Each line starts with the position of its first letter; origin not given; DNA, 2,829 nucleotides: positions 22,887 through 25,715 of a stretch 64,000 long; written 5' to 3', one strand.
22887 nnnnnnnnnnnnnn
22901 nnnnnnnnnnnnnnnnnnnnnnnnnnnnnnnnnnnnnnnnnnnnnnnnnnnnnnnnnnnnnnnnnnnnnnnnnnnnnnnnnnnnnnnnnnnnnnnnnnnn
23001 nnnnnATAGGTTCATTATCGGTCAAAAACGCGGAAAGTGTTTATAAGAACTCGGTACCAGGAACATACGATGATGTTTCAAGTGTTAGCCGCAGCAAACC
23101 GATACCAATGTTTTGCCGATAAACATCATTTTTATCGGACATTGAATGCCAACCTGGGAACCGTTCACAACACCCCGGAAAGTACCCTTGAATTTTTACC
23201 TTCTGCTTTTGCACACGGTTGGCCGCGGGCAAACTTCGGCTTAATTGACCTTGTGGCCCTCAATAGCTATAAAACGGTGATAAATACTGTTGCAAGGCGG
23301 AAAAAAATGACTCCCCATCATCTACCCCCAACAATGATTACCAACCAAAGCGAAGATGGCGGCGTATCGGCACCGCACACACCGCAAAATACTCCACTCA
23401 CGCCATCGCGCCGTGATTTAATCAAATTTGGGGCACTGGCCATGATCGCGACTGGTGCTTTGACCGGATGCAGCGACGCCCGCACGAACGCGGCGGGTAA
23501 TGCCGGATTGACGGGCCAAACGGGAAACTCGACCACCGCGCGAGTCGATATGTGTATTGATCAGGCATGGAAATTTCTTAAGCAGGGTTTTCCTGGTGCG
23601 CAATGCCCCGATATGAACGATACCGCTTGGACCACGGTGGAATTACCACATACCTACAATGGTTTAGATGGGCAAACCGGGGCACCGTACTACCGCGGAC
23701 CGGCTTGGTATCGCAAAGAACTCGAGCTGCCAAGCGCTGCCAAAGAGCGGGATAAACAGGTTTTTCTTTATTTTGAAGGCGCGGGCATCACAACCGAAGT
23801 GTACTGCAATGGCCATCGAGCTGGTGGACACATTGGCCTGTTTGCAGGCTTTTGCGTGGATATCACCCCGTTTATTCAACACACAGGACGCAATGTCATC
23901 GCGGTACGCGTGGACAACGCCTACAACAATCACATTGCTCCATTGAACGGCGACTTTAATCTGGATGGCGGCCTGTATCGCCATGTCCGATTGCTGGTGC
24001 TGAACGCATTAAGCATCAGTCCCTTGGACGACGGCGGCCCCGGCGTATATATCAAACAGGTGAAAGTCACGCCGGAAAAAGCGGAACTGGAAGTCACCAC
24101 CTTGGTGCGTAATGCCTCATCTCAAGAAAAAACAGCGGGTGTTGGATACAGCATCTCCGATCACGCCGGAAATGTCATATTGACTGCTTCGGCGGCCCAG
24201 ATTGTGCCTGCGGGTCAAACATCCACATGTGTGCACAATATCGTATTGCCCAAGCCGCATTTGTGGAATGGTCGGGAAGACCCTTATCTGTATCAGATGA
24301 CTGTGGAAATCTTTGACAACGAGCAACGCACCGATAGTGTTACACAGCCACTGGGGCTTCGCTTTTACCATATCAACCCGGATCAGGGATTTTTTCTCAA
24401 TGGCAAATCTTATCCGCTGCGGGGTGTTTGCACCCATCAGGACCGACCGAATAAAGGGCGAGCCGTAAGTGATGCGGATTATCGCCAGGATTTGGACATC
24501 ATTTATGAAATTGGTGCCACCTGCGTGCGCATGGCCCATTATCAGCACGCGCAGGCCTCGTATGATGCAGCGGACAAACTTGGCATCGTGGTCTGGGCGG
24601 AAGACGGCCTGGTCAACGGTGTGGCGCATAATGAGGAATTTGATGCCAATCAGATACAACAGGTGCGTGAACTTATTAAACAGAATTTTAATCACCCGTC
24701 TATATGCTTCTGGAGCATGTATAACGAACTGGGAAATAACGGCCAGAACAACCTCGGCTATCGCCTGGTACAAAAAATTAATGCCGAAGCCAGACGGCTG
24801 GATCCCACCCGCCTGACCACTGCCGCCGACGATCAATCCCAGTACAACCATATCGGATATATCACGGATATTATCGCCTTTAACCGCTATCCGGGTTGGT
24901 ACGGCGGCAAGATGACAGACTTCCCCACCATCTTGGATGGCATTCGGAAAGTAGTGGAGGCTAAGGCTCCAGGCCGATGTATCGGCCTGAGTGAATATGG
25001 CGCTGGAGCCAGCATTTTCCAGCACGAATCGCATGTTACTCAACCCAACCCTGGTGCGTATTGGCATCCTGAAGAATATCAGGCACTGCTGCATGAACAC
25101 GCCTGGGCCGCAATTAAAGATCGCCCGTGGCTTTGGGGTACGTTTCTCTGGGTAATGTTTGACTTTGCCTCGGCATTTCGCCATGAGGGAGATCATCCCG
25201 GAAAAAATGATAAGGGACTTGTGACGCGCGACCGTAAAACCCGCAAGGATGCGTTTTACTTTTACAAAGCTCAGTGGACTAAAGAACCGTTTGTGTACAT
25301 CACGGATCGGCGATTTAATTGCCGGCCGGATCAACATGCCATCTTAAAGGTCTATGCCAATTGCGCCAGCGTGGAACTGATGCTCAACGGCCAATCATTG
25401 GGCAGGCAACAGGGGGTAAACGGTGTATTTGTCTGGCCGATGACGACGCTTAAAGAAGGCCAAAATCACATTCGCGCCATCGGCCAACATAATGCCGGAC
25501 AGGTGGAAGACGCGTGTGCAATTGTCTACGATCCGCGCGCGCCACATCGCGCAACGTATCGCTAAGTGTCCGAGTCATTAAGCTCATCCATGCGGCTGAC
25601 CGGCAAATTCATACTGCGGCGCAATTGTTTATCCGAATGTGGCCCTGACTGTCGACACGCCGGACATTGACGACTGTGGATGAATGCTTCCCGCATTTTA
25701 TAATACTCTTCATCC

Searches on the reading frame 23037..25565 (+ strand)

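Call 65: search_protein_families(library=pfam, proteins=[window:23037-25565:+], max_evalue=0.001)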
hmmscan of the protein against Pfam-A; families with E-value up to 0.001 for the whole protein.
window:23037-25565:+ (842 aa): 5 families
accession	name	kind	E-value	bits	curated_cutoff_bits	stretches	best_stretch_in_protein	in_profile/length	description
PF02836.23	Glyco_hydro_2_C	-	1.6e-28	100.2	21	1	449-747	5-297/302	Glycosyl hydrolases family 2, TIM barrel domain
PF00703.27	Glyco_hydro_2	-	5.2e-15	56.6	23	1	337-442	1-109/109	Glycosyl hydrolases family 2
PF02837.24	Glyco_hydro_2_N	-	1.7e-14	54.5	28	1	215-320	59-166/169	Glycosyl hydrolases family 2, sugar binding domain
PF16355.11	DUF4982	-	4.4e-08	33.4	23.9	1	770-822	6-58/61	Domain of unknown function (DUF4982)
PF22666.2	Glyco_hydro_2_N2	-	1.1e-07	32.6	27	1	222-299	49-124/167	Glycosyl hydrolase 2 galactose-binding domain-like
